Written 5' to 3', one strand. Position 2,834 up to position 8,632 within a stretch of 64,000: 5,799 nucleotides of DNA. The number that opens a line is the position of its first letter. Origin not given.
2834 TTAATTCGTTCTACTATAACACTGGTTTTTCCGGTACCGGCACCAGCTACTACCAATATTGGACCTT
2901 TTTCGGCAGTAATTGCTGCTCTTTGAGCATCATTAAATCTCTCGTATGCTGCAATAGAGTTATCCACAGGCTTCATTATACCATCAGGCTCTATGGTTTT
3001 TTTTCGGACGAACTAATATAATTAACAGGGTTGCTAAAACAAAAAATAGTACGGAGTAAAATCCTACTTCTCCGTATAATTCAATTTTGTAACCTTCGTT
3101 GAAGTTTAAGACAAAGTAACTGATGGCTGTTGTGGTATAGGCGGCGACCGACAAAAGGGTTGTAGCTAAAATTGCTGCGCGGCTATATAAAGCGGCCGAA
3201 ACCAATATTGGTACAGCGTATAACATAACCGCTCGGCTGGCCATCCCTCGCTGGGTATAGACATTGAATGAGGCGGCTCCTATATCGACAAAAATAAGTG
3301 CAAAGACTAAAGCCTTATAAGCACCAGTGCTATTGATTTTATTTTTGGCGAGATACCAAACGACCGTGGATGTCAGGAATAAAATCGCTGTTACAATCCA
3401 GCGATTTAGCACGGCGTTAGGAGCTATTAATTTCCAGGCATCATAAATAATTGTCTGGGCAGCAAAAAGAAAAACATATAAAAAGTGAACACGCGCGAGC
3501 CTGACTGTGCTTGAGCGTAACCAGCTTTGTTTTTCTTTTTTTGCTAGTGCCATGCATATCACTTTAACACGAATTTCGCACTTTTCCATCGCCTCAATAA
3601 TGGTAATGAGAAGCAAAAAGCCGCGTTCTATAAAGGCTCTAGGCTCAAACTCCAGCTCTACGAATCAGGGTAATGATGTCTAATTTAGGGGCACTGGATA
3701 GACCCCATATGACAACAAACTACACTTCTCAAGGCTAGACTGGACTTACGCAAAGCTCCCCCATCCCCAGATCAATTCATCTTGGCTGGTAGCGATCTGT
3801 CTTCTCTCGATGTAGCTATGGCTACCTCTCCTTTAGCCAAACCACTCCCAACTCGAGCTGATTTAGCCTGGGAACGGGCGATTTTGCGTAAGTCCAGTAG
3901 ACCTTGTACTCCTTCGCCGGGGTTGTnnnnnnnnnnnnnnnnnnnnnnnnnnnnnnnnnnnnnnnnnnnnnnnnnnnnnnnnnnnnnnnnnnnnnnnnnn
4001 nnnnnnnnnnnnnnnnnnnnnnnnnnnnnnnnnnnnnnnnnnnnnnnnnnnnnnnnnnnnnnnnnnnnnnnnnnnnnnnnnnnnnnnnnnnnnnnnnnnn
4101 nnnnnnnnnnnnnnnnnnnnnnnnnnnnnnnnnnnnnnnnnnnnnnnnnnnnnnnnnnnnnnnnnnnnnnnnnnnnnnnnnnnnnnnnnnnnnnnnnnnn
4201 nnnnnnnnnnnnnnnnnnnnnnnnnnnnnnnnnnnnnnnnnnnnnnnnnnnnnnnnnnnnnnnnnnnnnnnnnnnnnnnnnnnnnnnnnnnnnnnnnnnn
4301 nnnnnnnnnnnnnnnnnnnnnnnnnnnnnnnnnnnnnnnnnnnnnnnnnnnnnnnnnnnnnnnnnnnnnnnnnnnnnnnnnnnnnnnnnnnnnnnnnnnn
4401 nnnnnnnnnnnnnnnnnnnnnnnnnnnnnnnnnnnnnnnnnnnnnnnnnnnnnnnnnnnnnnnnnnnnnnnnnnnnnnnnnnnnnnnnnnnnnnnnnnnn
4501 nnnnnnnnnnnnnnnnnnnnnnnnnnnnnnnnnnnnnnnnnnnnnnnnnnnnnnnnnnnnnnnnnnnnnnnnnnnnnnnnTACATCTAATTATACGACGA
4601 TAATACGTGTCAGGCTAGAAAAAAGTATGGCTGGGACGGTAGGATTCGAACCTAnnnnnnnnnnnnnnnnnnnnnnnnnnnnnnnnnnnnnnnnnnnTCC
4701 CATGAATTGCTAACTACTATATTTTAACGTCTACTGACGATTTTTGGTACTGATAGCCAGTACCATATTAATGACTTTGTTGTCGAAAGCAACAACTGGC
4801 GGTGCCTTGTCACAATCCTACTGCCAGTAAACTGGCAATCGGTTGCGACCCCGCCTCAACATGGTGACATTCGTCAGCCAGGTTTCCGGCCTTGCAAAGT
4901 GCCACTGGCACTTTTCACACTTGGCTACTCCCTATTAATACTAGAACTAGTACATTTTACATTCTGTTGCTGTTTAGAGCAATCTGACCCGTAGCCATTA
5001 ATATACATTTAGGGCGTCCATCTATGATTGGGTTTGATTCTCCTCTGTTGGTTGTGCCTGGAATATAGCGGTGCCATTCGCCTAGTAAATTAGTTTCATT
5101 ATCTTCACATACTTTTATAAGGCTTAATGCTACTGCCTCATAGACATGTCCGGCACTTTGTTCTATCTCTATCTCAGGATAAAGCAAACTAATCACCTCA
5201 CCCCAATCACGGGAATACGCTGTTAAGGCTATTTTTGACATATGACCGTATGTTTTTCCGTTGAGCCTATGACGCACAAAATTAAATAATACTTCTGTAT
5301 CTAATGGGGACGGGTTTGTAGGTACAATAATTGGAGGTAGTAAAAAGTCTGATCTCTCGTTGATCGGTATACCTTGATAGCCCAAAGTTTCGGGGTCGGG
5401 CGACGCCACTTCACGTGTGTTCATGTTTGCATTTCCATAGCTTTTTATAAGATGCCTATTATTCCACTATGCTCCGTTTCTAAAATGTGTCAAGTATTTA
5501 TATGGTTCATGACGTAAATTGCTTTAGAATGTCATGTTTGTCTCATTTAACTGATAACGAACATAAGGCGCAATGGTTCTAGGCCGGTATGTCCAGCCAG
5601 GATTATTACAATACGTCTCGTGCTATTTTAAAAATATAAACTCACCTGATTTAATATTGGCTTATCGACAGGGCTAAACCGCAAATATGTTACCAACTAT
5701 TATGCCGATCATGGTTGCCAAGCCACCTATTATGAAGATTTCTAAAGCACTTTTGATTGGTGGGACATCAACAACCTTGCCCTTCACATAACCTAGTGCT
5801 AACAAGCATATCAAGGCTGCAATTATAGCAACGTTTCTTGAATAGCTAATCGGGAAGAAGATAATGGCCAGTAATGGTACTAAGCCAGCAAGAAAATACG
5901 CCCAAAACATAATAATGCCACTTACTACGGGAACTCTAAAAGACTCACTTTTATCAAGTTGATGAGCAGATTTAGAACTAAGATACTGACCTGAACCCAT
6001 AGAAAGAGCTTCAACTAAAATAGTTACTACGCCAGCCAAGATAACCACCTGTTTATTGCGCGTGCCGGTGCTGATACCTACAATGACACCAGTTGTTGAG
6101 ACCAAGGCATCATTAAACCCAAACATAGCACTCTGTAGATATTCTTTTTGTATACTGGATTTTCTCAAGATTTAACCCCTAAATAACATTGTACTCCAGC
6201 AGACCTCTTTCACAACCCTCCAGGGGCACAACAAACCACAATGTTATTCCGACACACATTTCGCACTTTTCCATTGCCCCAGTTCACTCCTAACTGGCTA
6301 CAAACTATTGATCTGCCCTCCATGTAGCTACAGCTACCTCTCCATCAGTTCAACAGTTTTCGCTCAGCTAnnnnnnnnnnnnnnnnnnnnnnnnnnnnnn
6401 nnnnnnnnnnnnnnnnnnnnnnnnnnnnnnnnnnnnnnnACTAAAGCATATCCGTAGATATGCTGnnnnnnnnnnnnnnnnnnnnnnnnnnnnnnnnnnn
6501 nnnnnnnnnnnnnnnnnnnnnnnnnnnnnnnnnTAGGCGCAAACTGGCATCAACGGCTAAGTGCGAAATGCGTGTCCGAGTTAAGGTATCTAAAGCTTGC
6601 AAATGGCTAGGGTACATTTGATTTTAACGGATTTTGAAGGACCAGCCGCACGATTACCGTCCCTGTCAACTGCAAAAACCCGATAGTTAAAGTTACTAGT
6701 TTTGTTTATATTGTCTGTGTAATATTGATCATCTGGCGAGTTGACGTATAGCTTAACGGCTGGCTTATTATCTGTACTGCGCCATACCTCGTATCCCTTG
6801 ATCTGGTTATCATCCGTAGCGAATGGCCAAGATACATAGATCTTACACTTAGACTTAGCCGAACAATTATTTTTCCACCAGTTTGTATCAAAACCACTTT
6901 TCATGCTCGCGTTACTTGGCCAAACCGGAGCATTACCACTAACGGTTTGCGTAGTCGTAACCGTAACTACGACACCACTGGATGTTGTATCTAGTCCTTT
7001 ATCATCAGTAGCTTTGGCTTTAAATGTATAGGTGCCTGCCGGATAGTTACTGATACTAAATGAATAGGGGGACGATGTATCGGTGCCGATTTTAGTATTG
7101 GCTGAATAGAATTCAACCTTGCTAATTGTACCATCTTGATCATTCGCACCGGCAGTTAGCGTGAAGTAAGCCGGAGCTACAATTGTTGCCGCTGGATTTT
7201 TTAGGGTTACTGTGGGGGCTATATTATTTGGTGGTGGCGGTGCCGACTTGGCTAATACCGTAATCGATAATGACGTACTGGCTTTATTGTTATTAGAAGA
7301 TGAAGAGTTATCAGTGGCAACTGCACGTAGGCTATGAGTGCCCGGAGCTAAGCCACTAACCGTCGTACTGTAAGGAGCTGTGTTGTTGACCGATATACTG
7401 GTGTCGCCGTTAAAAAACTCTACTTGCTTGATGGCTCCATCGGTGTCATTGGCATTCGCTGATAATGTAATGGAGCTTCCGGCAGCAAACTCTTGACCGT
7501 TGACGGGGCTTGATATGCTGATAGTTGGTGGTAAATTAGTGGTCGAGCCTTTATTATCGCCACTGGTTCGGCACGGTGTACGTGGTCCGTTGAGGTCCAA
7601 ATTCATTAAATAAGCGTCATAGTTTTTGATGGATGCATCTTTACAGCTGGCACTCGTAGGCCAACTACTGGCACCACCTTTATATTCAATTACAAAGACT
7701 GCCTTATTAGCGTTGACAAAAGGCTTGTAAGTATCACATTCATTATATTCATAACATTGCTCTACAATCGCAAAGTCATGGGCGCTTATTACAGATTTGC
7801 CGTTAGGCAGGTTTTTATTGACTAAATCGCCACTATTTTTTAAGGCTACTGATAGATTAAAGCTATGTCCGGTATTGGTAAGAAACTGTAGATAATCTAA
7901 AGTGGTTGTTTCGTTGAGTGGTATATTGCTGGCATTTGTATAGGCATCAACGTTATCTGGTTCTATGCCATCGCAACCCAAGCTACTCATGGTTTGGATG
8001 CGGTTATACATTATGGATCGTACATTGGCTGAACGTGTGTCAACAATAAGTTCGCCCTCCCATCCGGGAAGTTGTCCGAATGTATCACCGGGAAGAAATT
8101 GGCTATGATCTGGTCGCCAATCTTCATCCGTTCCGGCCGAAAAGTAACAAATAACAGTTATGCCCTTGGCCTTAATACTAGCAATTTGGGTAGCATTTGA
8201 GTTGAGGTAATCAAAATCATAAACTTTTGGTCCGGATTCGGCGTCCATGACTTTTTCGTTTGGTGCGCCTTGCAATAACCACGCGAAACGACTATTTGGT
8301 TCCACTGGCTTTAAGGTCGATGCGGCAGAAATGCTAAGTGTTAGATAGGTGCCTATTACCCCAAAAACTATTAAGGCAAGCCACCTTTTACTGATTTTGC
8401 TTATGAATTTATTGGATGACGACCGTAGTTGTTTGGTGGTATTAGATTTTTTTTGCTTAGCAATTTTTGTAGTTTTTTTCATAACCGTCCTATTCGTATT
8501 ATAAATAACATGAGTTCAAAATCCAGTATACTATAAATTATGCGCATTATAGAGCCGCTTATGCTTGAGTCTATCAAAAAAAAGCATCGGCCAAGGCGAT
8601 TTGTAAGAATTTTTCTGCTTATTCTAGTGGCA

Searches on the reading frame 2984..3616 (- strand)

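Call 55: search_protein_families(library=pfam, proteins=[window:2984-3616:-], max_evalue=0.001)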
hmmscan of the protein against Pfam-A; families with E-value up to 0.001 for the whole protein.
window:2984-3616:- (210 aa): 1 family
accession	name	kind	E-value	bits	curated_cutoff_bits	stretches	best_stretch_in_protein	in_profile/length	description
PF25323.1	6TM_PilS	-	2.4e-05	24.6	27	1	27-201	4-178/189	PilS-like transmembrane domain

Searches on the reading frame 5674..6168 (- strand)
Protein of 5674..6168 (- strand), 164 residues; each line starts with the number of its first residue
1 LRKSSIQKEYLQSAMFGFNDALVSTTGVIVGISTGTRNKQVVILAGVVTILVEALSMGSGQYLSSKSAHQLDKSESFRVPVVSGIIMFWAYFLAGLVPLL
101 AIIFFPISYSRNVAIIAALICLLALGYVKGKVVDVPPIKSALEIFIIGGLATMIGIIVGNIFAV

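Call 55: search_protein_families(library=pfam, proteins=[window:5674-6168:-], max_evalue=0.001)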
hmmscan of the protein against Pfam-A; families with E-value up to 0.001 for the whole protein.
window:5674-6168:- (164 aa): 1 family
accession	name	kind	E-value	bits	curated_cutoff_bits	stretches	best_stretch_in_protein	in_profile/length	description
PF01988.24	VIT1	-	1.8e-28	100.3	28.1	2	71-159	124-213/214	VIT family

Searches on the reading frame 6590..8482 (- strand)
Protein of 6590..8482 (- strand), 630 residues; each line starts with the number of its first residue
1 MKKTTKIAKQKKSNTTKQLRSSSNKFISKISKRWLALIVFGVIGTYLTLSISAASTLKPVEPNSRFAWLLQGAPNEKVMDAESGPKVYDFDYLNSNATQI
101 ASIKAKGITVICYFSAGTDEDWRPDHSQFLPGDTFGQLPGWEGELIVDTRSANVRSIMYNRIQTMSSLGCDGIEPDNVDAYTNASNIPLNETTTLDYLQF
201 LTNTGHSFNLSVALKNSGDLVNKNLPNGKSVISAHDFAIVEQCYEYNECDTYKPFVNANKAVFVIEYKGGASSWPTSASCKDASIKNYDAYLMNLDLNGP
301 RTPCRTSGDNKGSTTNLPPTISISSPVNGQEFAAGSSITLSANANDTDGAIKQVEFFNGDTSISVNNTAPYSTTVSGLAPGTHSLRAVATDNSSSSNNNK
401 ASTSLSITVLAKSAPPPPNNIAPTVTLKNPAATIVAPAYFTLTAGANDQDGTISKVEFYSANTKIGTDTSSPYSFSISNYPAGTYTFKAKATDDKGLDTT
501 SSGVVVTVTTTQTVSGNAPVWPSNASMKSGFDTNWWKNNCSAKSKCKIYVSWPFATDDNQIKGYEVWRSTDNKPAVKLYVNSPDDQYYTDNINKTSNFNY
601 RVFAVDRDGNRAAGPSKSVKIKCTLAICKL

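Call 55: search_protein_families(library=pfam, proteins=[window:6590-8482:-], max_evalue=0.001)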
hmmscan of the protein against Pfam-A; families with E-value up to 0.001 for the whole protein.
window:6590-8482:- (630 aa): 6 families
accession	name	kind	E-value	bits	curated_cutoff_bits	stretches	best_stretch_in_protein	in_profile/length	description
PF03537.19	Glyco_hydro_114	-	6.9e-65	219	27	1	66-298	2-228/231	Glycoside-hydrolase family GH114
PF17957.7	Big_7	-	6.3e-30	104.1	24.1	2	319-387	1-70/70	Bacterial Ig domain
PF07495.19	Y_Y_Y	-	1.3e-07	31.8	26.6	1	468-501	26-56/65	Y_Y_Y domain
PF16640.11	Big_3_5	-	1.3e-06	29.3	35.5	1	330-409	6-87/88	Bacterial Ig-like domain (group 3)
PF22352.2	K319L-like_PKD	-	4e-06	27.2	27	0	434-508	7-84/84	K319L-like, PKD domain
PF00801.26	PKD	-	4.8e-06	26.9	23.5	0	329-399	8-75/80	PKD domain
